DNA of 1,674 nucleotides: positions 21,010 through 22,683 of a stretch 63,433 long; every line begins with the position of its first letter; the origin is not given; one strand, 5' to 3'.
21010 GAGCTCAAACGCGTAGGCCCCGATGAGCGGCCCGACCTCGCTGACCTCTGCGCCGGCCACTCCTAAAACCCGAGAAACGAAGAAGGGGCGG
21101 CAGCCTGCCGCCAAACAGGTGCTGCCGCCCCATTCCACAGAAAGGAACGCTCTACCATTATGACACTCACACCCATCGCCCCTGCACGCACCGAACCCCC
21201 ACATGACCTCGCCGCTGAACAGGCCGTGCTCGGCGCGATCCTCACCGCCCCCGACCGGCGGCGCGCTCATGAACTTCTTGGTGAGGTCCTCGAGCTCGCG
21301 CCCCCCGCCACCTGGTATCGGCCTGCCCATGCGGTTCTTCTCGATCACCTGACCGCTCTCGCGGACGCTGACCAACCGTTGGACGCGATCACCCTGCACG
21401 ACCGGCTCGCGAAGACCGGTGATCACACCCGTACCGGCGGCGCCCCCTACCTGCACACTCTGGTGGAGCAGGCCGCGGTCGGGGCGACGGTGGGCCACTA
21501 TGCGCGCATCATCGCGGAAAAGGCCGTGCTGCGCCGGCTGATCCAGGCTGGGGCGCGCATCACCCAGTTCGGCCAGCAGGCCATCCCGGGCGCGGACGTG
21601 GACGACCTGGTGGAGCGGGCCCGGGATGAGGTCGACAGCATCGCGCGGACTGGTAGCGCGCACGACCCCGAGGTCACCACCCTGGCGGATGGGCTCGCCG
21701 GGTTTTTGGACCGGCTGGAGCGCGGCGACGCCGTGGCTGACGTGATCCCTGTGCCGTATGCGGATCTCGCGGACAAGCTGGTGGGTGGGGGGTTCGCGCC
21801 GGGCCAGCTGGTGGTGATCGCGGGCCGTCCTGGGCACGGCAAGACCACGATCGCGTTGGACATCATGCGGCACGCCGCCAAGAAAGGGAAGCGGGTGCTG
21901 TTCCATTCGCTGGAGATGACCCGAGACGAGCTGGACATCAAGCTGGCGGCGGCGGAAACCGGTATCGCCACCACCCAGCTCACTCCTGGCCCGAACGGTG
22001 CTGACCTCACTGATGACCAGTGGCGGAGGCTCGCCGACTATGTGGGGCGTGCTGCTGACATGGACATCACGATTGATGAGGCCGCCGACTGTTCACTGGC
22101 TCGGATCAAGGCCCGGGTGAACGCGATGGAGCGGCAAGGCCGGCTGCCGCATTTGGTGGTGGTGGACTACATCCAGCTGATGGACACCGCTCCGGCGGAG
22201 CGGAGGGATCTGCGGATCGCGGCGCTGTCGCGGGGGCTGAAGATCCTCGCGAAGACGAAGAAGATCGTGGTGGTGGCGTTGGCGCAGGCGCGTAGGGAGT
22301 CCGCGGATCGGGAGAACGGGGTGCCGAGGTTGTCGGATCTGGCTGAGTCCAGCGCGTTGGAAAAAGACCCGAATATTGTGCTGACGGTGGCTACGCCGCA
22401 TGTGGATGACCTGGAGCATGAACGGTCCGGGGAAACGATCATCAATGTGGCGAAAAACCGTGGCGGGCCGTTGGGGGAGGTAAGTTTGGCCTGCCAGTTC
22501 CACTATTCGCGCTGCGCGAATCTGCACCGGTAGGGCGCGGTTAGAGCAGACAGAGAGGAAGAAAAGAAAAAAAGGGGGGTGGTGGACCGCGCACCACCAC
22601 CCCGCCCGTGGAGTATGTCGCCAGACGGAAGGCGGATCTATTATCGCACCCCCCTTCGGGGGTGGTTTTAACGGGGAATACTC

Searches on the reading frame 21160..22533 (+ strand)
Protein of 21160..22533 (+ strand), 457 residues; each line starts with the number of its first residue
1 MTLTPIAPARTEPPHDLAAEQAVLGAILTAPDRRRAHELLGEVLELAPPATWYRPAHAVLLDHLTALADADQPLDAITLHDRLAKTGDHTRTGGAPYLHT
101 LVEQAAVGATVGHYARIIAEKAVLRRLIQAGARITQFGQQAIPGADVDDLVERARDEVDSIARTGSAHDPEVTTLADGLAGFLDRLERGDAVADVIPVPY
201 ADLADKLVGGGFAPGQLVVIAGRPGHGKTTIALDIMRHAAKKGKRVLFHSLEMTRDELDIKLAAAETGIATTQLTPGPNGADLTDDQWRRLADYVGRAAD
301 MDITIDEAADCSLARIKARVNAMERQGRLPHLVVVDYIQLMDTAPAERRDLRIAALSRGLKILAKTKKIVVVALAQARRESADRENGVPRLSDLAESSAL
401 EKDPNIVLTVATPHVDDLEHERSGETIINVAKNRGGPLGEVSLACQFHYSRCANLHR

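Call 13: search_protein_families(library=pfam, proteins=[window:21160-22533:+])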
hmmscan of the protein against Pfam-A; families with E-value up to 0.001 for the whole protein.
window:21160-22533:+ (457 aa): 8 families
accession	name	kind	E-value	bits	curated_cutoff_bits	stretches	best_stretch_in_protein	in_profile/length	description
PF03796.21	DnaB_C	-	1.3e-56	192.3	27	1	206-452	11-253/255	DnaB-like helicase C terminal domain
PF00772.26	DnaB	-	6.7e-20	71.5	23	1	12-120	1-103/103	DnaB-like helicase N terminal domain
PF13481.12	AAA_25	-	4e-13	49.9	27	1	205-381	23-194/195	AAA domain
PF06745.19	ATPase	-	3e-07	30.5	26.6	1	205-270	9-73/231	KaiC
PF20720.3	nSTAND3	-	7.2e-05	23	27.2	1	216-247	18-49/155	Novel STAND NTPase 3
PF13191.12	AAA_16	-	0.00025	22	32.6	1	214-347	24-150/167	AAA ATPase domain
PF01656.29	CbiA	-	0.00075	19.9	25.4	0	218-248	2-32/125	CobQ/CobB/MinD/ParA nucleotide binding domain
PF00154.27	RecA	-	0.0009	19.2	27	0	205-274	42-107/262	recA bacterial DNA recombination protein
